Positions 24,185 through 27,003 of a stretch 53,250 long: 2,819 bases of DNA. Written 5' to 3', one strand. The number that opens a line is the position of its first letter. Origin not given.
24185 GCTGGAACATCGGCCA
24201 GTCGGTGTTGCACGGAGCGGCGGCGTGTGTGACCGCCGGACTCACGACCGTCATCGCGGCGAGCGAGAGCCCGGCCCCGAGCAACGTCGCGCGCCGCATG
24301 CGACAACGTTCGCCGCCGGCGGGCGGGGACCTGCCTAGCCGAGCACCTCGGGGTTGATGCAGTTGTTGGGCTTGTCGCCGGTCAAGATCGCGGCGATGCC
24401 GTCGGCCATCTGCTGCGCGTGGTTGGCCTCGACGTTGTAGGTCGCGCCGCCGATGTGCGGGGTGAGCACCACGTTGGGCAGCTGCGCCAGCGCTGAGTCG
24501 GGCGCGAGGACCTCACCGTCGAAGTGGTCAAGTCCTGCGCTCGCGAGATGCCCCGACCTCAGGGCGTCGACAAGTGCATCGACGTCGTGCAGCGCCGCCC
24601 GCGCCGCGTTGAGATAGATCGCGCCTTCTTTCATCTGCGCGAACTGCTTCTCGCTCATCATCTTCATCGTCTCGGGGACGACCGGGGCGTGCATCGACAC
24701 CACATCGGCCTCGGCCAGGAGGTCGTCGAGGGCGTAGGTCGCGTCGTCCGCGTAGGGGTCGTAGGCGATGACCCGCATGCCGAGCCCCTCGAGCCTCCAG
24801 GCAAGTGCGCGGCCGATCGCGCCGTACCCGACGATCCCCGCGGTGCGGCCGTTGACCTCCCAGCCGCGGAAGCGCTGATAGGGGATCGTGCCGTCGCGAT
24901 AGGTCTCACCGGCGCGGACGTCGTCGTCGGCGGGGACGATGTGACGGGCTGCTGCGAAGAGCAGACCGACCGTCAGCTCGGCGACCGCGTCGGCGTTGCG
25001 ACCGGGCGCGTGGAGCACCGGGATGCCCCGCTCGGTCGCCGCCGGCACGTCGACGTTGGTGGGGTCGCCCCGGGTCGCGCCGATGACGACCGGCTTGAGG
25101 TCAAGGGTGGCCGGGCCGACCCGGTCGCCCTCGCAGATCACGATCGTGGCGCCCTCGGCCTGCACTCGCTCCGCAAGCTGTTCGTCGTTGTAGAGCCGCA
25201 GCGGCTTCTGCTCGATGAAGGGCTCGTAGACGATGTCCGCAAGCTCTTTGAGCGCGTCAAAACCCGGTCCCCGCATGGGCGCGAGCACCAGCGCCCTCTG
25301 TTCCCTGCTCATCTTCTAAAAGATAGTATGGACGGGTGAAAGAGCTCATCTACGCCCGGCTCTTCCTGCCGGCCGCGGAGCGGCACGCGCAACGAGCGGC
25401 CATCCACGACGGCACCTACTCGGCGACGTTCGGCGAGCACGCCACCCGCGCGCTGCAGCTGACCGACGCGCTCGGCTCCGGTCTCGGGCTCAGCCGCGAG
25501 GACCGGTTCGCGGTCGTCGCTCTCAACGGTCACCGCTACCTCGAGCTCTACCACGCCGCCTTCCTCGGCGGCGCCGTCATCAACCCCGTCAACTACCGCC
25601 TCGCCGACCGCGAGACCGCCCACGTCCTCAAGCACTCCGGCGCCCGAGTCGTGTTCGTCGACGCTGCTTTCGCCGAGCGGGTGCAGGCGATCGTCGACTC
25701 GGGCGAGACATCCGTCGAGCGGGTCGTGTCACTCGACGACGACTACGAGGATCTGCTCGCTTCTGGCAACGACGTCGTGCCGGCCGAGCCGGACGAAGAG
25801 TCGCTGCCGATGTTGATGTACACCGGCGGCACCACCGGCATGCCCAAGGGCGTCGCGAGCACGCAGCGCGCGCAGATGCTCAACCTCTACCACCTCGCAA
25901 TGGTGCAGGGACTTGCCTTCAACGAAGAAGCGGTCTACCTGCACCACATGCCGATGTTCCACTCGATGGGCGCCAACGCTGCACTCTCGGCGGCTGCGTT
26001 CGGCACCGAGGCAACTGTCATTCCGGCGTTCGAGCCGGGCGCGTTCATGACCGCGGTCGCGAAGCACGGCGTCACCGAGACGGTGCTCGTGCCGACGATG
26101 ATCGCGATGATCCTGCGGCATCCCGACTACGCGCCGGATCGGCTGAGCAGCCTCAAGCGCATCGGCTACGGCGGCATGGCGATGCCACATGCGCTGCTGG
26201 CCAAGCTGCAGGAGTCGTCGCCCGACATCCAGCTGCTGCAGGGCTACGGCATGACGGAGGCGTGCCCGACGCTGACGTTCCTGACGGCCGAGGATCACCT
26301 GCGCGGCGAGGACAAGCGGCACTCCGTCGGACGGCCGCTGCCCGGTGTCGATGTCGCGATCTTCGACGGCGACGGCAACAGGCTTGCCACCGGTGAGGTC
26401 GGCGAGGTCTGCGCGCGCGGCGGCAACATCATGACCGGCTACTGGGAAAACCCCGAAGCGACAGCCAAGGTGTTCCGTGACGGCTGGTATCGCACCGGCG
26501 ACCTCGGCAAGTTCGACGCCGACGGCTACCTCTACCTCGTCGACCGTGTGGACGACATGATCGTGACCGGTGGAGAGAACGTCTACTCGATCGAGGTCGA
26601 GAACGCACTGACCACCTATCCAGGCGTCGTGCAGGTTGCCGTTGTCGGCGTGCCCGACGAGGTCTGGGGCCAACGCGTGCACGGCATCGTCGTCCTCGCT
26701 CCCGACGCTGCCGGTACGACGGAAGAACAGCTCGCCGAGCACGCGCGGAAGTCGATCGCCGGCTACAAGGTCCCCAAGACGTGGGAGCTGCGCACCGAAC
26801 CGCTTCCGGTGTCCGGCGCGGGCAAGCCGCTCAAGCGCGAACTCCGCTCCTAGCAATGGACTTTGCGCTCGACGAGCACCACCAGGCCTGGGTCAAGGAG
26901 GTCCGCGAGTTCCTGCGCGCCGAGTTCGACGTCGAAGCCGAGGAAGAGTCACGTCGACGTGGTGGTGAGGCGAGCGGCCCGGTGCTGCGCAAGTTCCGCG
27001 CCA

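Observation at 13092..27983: Candidate undescribed catabolic system: six operons under three divergent promoters sharing one motif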

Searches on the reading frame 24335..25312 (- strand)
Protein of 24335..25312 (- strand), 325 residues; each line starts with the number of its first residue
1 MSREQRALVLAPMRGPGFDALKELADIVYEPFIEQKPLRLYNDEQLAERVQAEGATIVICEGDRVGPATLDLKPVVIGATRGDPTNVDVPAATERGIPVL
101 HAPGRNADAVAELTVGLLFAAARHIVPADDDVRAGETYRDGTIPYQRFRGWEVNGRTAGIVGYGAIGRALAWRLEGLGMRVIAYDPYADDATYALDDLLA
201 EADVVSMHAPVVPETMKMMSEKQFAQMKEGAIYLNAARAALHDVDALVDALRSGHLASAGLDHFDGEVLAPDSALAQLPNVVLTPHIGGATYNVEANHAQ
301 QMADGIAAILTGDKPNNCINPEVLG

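Call 9: search_protein_families(library=pfam, proteins=[window:24335-25312:-])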
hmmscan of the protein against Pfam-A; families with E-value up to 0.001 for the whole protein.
window:24335-25312:- (325 aa): 2 families
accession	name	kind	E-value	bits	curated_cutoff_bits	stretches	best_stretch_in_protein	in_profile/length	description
PF02826.25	2-Hacid_dh_C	-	7.6e-53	178.9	25.1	1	115-288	1-178/178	D-isomer specific 2-hydroxyacid dehydrogenase, NAD binding domain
PF00389.36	2-Hacid_dh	-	1.6e-12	47.7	24.6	1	86-320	74-134/134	D-isomer specific 2-hydroxyacid dehydrogenase, catalytic domain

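Call 43: find_homologous_proteins(query=window:24335-25312:-)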
Query window:24335-25312:- (325 aa): 6768 proteins with E <= 0.001 among 8000 candidates; the best 120 are listed.
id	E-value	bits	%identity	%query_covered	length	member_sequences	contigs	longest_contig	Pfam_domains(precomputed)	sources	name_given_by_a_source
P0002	6.9e-201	684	95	100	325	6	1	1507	PF00389.37,PF02826.26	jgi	jgi:D-3-phosphoglycerate dehydrogenase / 2-oxoglutarate reductase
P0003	4.0e-200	682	93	100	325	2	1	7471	PF00389.37,PF02826.26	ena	-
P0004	3.8e-198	675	93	100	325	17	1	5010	PF00389.37,PF02826.26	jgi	jgi:D-3-phosphoglycerate dehydrogenase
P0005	3.9e-195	665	93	97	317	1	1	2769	PF00389.37,PF02826.26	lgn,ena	-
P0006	1.6e-194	663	93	97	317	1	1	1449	PF00389.37,PF02826.26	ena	-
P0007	6.1e-194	661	91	100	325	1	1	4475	PF00389.37,PF02826.26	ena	-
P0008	1.2e-193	660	94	96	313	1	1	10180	PF00389.37,PF02826.26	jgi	jgi:D-3-phosphoglycerate dehydrogenase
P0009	1.8e-193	660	91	98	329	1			PF00389.37,PF02826.26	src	-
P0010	2.8e-193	659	90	100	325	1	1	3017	PF00389.37,PF02826.26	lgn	-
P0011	6.7e-192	655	90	100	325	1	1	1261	PF00389.37,PF02826.26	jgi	jgi:D-3-phosphoglycerate dehydrogenase / 2-oxoglutarate reductase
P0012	5.9e-191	651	91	98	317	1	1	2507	PF00389.37,PF02826.26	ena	-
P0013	7.4e-191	651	90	100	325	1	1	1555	PF00389.37,PF02826.26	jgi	jgi:D-3-phosphoglycerate dehydrogenase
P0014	8.5e-191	651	89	100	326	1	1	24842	PF00389.37,PF02826.26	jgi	jgi:D-3-phosphoglycerate dehydrogenase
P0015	1.2e-190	650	89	100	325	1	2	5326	PF00389.37,PF02826.26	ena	-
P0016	3.1e-190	649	90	100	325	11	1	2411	PF00389.37,PF02826.26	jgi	jgi:D-3-phosphoglycerate dehydrogenase / 2-oxoglutarate reductase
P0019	7.1e-189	645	89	100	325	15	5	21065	PF00389.37,PF02826.26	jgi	jgi:D-3-phosphoglycerate dehydrogenase / 2-oxoglutarate reductase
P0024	9.3e-187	638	89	98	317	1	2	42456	PF00389.37,PF02826.26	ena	-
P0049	9.5e-165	565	79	99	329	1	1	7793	PF00389.37,PF02826.26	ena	-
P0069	2.0e-156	538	76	98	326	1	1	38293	PF00389.37,PF02826.26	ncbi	-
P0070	4.7e-156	537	74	100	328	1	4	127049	PF00389.37,PF02826.26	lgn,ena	-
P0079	1.6e-150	519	74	96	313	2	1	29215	PF00389.37,PF02826.26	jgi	-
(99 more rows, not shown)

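Call 44: find_encoding_contigs(protein=P0024, flank=10000, max_places=2)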
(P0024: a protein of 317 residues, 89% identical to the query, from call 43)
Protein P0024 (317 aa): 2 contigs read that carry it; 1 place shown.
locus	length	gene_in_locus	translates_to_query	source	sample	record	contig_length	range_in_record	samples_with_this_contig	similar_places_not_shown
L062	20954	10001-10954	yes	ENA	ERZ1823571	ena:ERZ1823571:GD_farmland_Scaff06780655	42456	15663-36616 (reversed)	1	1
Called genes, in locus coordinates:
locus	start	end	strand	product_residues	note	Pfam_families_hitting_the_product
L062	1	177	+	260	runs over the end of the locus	PF00106:adh_short, PF08659:KR (weak), PF13561:adh_short_C2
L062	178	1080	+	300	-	PF00296:Bac_luciferase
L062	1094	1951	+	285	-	PF00106:adh_short, PF08659:KR (weak), PF13561:adh_short_C2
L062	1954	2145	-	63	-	PF06902:Fer4_19 (weak), PF13459:Fer4_15, PF13370:Fer4_13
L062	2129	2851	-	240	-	PF00440:TetR_N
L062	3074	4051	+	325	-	-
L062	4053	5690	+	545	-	PF01011:PQQ, PF13360:PQQ_2, PF13570:Beta-prop_ACSF4 (weak)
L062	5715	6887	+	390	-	PF04909:Amidohydro_2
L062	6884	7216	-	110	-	-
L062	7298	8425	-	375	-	PF02771:Acyl-CoA_dh_N, PF02770:Acyl-CoA_dh_M, PF00441:Acyl-CoA_dh_1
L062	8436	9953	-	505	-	PF00501:AMP-binding, PF13193:AMP-binding_C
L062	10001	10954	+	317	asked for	PF00389:2-Hacid_dh, PF02826:2-Hacid_dh_C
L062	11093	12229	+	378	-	-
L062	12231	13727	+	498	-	PF01011:PQQ, PF13360:PQQ_2, PF13570:Beta-prop_ACSF4 (faint), PF13360:PQQ_2 (weak)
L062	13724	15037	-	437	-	PF00370:FGGY_N (weak), PF02782:FGGY_C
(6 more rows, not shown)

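Call 45: find_encoding_contigs(protein=P0014, flank=10000, max_places=2)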
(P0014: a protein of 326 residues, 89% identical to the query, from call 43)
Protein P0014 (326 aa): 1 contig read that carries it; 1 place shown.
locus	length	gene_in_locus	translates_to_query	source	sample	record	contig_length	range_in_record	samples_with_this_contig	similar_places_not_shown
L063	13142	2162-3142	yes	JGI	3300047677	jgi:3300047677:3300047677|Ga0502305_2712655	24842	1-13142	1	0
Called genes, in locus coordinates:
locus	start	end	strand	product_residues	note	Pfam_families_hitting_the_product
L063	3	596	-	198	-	?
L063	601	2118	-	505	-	PF00501:AMP-binding, PF13193:AMP-binding_C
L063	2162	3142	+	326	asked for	PF00389:2-Hacid_dh, PF02826:2-Hacid_dh_C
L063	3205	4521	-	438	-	PF00370:FGGY_N (weak), PF02782:FGGY_C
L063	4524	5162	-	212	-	PF00596:Aldolase_II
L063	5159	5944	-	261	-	PF00106:adh_short, PF08659:KR, PF23441:SDR, PF13561:adh_short_C2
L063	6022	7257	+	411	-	PF08240:ADH_N, PF16912:Glu_dehyd_C (faint), PF00107:ADH_zinc_N, PF13602:ADH_zinc_N_2 (weak)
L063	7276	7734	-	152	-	PF12120:Arr-ms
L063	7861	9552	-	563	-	PF00732:GMC_oxred_N (weak), PF05199:GMC_oxred_C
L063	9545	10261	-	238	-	PF13618:Gluconate_2-dh3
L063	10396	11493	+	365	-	PF02771:Acyl-CoA_dh_N, PF00441:Acyl-CoA_dh_1, PF08028:Acyl-CoA_dh_2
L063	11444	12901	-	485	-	PF00501:AMP-binding, PF13193:AMP-binding_C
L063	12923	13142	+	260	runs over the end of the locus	PF00378:ECH_1, PF16113:ECH_2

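Call 46: find_encoding_contigs(protein=P0019, flank=10000, max_places=2)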
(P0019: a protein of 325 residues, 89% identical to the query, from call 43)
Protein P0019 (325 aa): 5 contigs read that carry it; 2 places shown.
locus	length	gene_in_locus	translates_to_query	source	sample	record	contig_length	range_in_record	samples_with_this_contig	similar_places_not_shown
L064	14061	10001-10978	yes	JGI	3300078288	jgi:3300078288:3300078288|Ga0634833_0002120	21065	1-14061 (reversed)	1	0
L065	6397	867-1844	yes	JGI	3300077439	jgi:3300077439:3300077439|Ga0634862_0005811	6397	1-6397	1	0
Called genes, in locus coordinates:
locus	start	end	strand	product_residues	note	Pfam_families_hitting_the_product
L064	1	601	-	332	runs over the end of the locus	PF11136:DUF2889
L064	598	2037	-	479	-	PF00501:AMP-binding, PF13193:AMP-binding_C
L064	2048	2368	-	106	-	-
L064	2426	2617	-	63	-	PF06902:Fer4_19 (weak), PF13459:Fer4_15, PF13370:Fer4_13 (weak)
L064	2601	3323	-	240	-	PF00440:TetR_N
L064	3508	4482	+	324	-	-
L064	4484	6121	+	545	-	PF13360:PQQ_2, PF01011:PQQ, PF13570:Beta-prop_ACSF4 (weak)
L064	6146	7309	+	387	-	PF04909:Amidohydro_2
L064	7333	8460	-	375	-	PF02771:Acyl-CoA_dh_N, PF02770:Acyl-CoA_dh_M, PF00441:Acyl-CoA_dh_1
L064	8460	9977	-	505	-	PF00501:AMP-binding, PF13193:AMP-binding_C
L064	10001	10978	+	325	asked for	PF00389:2-Hacid_dh, PF02826:2-Hacid_dh_C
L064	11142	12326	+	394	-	-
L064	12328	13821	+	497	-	PF01011:PQQ, PF13360:PQQ_2, PF13570:Beta-prop_ACSF4 (faint), PF13360:PQQ_2 (weak)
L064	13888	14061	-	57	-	?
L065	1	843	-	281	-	?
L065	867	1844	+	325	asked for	PF00389:2-Hacid_dh, PF02826:2-Hacid_dh_C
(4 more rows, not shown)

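Call 47: find_encoding_contigs(protein=P0069, flank=10000, max_places=1)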
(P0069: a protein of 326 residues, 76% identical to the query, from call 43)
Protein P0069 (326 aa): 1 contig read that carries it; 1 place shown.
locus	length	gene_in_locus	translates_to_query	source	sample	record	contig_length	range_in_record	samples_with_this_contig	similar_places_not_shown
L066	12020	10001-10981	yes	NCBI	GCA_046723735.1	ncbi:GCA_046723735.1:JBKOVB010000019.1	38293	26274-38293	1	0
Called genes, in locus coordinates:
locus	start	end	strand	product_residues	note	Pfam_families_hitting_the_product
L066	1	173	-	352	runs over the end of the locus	PF02771:Acyl-CoA_dh_N, PF00441:Acyl-CoA_dh_1, PF08028:Acyl-CoA_dh_2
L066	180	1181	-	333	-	PF11136:DUF2889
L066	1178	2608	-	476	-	PF00501:AMP-binding, PF13193:AMP-binding_C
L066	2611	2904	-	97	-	-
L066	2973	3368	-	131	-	PF13622:4HBT_3, PF03061:4HBT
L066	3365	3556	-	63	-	PF13459:Fer4_15, PF13370:Fer4_13 (weak)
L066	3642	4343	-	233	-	PF00440:TetR_N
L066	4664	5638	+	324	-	-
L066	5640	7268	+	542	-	PF01011:PQQ, PF13360:PQQ_2, PF13570:Beta-prop_ACSF4 (faint), PF13360:PQQ_2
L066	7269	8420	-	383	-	PF02771:Acyl-CoA_dh_N, PF02770:Acyl-CoA_dh_M, PF00441:Acyl-CoA_dh_1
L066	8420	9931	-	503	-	PF00501:AMP-binding, PF13193:AMP-binding_C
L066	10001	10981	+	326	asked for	PF00389:2-Hacid_dh, PF02826:2-Hacid_dh_C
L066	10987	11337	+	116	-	PF04237:YjbR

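Call 48: find_encoding_contigs(protein=P0070, flank=10000, max_places=1)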
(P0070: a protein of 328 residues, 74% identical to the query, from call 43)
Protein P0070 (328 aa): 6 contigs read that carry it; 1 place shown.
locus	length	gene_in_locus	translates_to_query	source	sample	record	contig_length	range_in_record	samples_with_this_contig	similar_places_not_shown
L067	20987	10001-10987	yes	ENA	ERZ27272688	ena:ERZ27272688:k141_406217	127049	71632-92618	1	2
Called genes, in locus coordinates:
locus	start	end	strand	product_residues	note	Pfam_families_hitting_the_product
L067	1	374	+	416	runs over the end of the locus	PF04909:Amidohydro_2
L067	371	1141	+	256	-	PF00596:Aldolase_II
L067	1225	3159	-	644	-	PF02653:BPD_transp_2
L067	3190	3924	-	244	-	PF00005:ABC_tran, PF13304:AAA_21 (faint)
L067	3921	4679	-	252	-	PF00005:ABC_tran, PF13304:AAA_21 (weak)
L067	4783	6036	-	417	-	PF13433:Peripla_BP_5 (weak), PF13458:Peripla_BP_6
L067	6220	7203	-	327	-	PF08240:ADH_N, PF00107:ADH_zinc_N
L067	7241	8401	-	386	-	PF02771:Acyl-CoA_dh_N, PF02770:Acyl-CoA_dh_M, PF00441:Acyl-CoA_dh_1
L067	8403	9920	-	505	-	PF00501:AMP-binding, PF13193:AMP-binding_C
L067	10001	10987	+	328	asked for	PF00389:2-Hacid_dh, PF02826:2-Hacid_dh_C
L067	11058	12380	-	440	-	PF00370:FGGY_N (weak), PF02782:FGGY_C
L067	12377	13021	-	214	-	PF00596:Aldolase_II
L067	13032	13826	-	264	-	PF00106:adh_short, PF01370:Epimerase (weak), PF08659:KR, PF13561:adh_short_C2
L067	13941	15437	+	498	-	PF00171:Aldedh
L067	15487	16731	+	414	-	PF08240:ADH_N, PF00107:ADH_zinc_N, PF13602:ADH_zinc_N_2 (weak)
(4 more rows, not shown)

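Call 49: find_encoding_contigs(protein=P0079, flank=10000, max_places=1)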
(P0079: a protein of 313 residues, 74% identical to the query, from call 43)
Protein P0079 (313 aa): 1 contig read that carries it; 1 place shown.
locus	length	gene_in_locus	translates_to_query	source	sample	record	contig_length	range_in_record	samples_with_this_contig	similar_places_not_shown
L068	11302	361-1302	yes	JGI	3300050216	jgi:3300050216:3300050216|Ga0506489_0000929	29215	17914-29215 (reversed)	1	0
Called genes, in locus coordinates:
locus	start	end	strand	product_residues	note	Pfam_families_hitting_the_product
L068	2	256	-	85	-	?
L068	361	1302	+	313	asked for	PF00389:2-Hacid_dh, PF02826:2-Hacid_dh_C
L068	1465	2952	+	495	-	-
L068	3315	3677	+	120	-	-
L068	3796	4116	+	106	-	-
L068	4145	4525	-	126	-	-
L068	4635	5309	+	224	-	PF13424:TPR_12 (faint), PF14559:TPR_19 (faint), PF07719:TPR_2 (faint)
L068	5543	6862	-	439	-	PF00370:FGGY_N (weak), PF02782:FGGY_C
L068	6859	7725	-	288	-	PF00106:adh_short, PF08659:KR, PF13561:adh_short_C2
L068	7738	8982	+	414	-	PF08240:ADH_N, PF00107:ADH_zinc_N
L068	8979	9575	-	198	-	-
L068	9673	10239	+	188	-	PF13302:Acetyltransf_3, PF13420:Acetyltransf_4 (weak), PF00583:Acetyltransf_1, PF13523:Acetyltransf_8 (weak)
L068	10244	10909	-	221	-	PF13489:Methyltransf_23, PF01209:Ubie_methyltran, PF13649:Methyltransf_25, PF13847:Methyltransf_31, PF08241:Methyltransf_11, PF08242:Methyltransf_12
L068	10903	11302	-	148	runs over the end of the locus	-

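Call 50: find_encoding_contigs(protein=P0049, flank=10000, max_places=1)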
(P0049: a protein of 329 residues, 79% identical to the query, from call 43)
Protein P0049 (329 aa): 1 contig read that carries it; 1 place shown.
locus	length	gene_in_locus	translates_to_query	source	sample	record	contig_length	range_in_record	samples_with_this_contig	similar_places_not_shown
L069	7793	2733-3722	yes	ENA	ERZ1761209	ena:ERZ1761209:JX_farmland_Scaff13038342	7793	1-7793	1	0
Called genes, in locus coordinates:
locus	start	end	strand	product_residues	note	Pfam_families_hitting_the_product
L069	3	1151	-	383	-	?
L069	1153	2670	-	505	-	PF00501:AMP-binding, PF13193:AMP-binding_C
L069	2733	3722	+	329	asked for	PF00389:2-Hacid_dh, PF02826:2-Hacid_dh_C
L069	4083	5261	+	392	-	-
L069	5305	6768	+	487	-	PF01011:PQQ, PF13360:PQQ_2, PF13570:Beta-prop_ACSF4 (faint), PF13360:PQQ_2 (weak)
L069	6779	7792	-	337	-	?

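Call 62: search_protein_families(library=ncbifam, proteins=[window:24335-25312:-], max_evalue=0.00001)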
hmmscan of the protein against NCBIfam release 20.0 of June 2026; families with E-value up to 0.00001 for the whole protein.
window:24335-25312:- (325 aa): 22 families
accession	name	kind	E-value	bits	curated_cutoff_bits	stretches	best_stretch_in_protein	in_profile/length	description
TIGR01327.1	PGDH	equivalog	6.9e-60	203.3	454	1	86-320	75-311/525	phosphoglycerate dehydrogenase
NF009714.1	PRK13243.1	equivalog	7.6e-59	199.7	455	1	85-324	79-327/332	glyoxylate reductase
NF008759.0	PRK11790.1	equivalog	2.4e-49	168.1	404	1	78-320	81-327/410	phosphoglycerate dehydrogenase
NF011938.0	PRK15409.1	equivalog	1.4e-48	165.6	492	1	84-324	77-323/324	glyoxylate/hydroxypyruvate reductase GhrB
NF005069.0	PRK06487.1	equivalog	4.1e-41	141.1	448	1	42-314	38-315/320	2-hydroxyacid dehydrogenase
NF041369.1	Dhydh_Halo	equivalog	2.4e-32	112.4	400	1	88-317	70-302/305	D-2-hydroxyacid dehydrogenase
NF000492.1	vanH_gen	exception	1.4e-31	109.7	540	1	86-286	79-287/312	D-lactate dehydrogenase VanH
NF006263.0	PRK08410.1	equivalog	1.7e-30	106.5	389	1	68-311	60-308/311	D-2-hydroxyacid dehydrogenase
NF005387.0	PRK06932.1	equivalog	6.3e-30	104.2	492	1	71-291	65-291/314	2-hydroxyacid dehydrogenase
NF005750.0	PRK07574.1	equivalog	1.9e-28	99.6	329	1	86-311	127-354/386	NAD-dependent formate dehydrogenase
NF001309.0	PRK00257.1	equivalog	1.5e-27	96.5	434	1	146-310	107-278/379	4-phosphoerythronate dehydrogenase PdxB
NF000128.1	vanH-Sc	exception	2e-26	92.9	650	1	76-267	88-275/337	D-lactate dehydrogenase VanH-Sc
NF000371.1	vanH_Agroup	exception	9.7e-26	90.7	700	1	86-269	84-262/322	VanH-A/VanH-Pt family D-lactate dehydrogenase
NF000112.1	vanH-Amyco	exception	5.6e-25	88.3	625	1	86-267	108-284/348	VanH-AOV family D-lactate dehydrogenase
NF000151.1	vanH-Ac1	exception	7.3e-25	88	750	1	87-267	116-291/351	D-lactate dehydrogenase VanH-Ac1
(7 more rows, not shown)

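Call 74: find_related_loci(query=A1, collection=genome_contigs, flank=10000)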
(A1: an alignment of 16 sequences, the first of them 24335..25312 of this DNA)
Query A1 (325 aa) in genome_contigs; peptide patterns used: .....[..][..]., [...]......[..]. (x = any residue, [..] = any of these).
600 stretches matched a pattern (row limit reached: there are more); 308 encode a relative of the query (tblastn E <= 1e-3); the best 80 are kept; 80 distinct loci.
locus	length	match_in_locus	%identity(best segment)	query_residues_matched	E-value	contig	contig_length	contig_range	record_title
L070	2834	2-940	85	12-324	0e+0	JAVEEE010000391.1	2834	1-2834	MAG: Frankiaceae bacterium isolate BP_193 scaffold_1903178, whole genome shotgun sequence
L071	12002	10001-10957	76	6-324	1e-162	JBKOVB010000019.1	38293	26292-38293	MAG: Actinomycetota bacterium isolate GM_HAYS_MAG_00004 GM_HAYS_000000064914, whole genome shotgun sequence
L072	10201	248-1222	75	1-325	2e-162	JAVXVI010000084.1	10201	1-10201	MAG: Actinomycetota bacterium isolate BP_338 scaffold_1556530, whole genome shotgun sequence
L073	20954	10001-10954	74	7-324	1e-158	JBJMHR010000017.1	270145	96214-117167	MAG: Actinomycetes bacterium isolate H1_18_all_fractions_metab_conc_10_67_14 k255_4263849, whole genome shotgun sequence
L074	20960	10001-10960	67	5-324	2e-143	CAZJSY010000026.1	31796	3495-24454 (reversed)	MAG TPA_asm: uncultured Burkholderiales bacterium isolate SRP272529_co1_36 genome assembly, contig: NODE_2046_length_317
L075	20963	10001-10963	67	4-324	1e-141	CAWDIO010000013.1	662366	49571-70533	MAG: uncultured Acidimicrobiales bacterium isolate MFD04850.bin.2.266 genome assembly, contig: contig_47971, whole genom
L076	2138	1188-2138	68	6-322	1e-151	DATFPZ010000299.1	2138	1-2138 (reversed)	MAG TPA_asm: Acidimicrobiia bacterium isolate SMAG_U9316 k141_460897, whole genome shotgun sequence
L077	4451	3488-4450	67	4-324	2e-143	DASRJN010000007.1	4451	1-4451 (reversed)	MAG TPA_asm: Acidimicrobiales bacterium isolate SMAG_U10137 k141_3951850, whole genome shotgun sequence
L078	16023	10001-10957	67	6-324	1e-140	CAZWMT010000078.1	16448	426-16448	MAG TPA_asm: uncultured Microthrixaceae bacterium isolate SRP342105_co2_391 genome assembly, contig: NODE_3644_length_16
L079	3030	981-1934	67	7-324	1e-146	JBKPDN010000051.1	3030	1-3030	MAG: Actinomycetota bacterium isolate GB_EKS_MAG_00023 GB_EKS_000001177316, whole genome shotgun sequence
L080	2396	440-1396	66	6-324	2e-148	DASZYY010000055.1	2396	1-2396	MAG TPA_asm: Mycobacteriales bacterium isolate SMAG_U6222 k141_1159590, whole genome shotgun sequence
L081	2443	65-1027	65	4-324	9e-148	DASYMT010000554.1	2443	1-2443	MAG TPA_asm: Acidimicrobiales bacterium isolate SMAG_U4382 k141_174849, whole genome shotgun sequence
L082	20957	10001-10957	66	6-324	4e-139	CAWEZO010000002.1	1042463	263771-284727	MAG: uncultured Actinomycetes bacterium isolate MFD05942.bin.2.272 genome assembly, contig: contig_10678, whole genome s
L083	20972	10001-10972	65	1-324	4e-139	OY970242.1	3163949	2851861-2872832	MAG: uncultured Microthrixaceae bacterium isolate MFD03066.bin.2.142 genome assembly, chromosome: 1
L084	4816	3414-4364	67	8-324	2e-140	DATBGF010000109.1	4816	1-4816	MAG TPA_asm: Acidimicrobiales bacterium isolate SMAG_U3830 k141_4297789, whole genome shotgun sequence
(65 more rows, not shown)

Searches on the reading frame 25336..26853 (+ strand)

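Call 9: search_protein_families(library=pfam, proteins=[window:25336-26853:+])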
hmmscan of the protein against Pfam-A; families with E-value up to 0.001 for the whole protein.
window:25336-26853:+ (505 aa): 2 families
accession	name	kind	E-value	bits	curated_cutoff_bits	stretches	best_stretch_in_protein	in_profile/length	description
PF00501.34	AMP-binding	-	1.6e-77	261.4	29.9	1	13-370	4-384/384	AMP-binding enzyme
PF13193.12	AMP-binding_C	-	1.9e-17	64.4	24.5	1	420-497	1-76/76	AMP-binding enzyme C-terminal domain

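Call 62: search_protein_families(library=ncbifam, proteins=[window:25336-26853:+], max_evalue=0.00001)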
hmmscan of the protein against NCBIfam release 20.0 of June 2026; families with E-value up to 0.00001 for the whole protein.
window:25336-26853:+ (505 aa): 107 families (the best 25 are shown)
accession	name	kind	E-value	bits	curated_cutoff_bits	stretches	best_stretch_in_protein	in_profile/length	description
NF004837.0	PRK06187.1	subfamily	8.2e-138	459.9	476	1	6-505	10-520/531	long-chain-fatty-acid--CoA ligase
NF006182.0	PRK08316.1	subfamily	3.9e-114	382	663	1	13-504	20-514/523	fatty acyl-CoA synthetase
NF004797.0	PRK06145.1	equivalog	6.8e-91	305.1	850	1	14-504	12-492/499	acyl-CoA synthetase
NF005676.0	PRK07470.1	equivalog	2.1e-90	303.9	774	1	7-504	23-526/544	acyl-CoA synthetase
NF005801.1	PRK07656.1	equivalog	1.1e-89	301.5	657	1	11-504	8-500/500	FadD3 family acyl-CoA ligase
NF052580.1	Str24CoAsynCasG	equivalog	3.4e-89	299.6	750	1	11-503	47-546/548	steroid-24-oyl-CoA synthetase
NF052269.1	Staph_lig_FadD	equivalog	4.9e-89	299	650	1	19-504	15-490/499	long-chain-fatty-acid--CoA ligase FadD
NF005307.0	PRK06839.1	equivalog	7e-89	298.7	748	1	17-503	15-489/496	o-succinylbenzoate--CoA ligase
NF006181.0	PRK08314.1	subfamily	3.1e-86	289.8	705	2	137-504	186-551/563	long-chain-fatty-acid--CoA ligase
NF005857.1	PRK07786.1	exception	9.5e-86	288.3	733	1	28-504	33-509/513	fatty-acid--CoA ligase FadD5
NF002966.0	PRK03640.1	equivalog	4e-82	276.3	556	1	17-504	15-477/483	o-succinylbenzoate--CoA ligase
NF006020.0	PRK08162.1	subfamily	1.6e-80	271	677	1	13-504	28-535/545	acyl-CoA synthetase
NF009233.0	PRK12583.1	subfamily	2.1e-79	267.4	832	1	160-504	206-547/558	fatty acid CoA ligase family protein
NF006572.0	PRK09088.1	equivalog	3.9e-79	266.6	696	1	46-504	44-484/491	acyl-CoA synthetase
NF004838.1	PRK06188.1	equivalog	2.4e-78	263.7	875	1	9-504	14-520/524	fatty-acid--CoA ligase FadD8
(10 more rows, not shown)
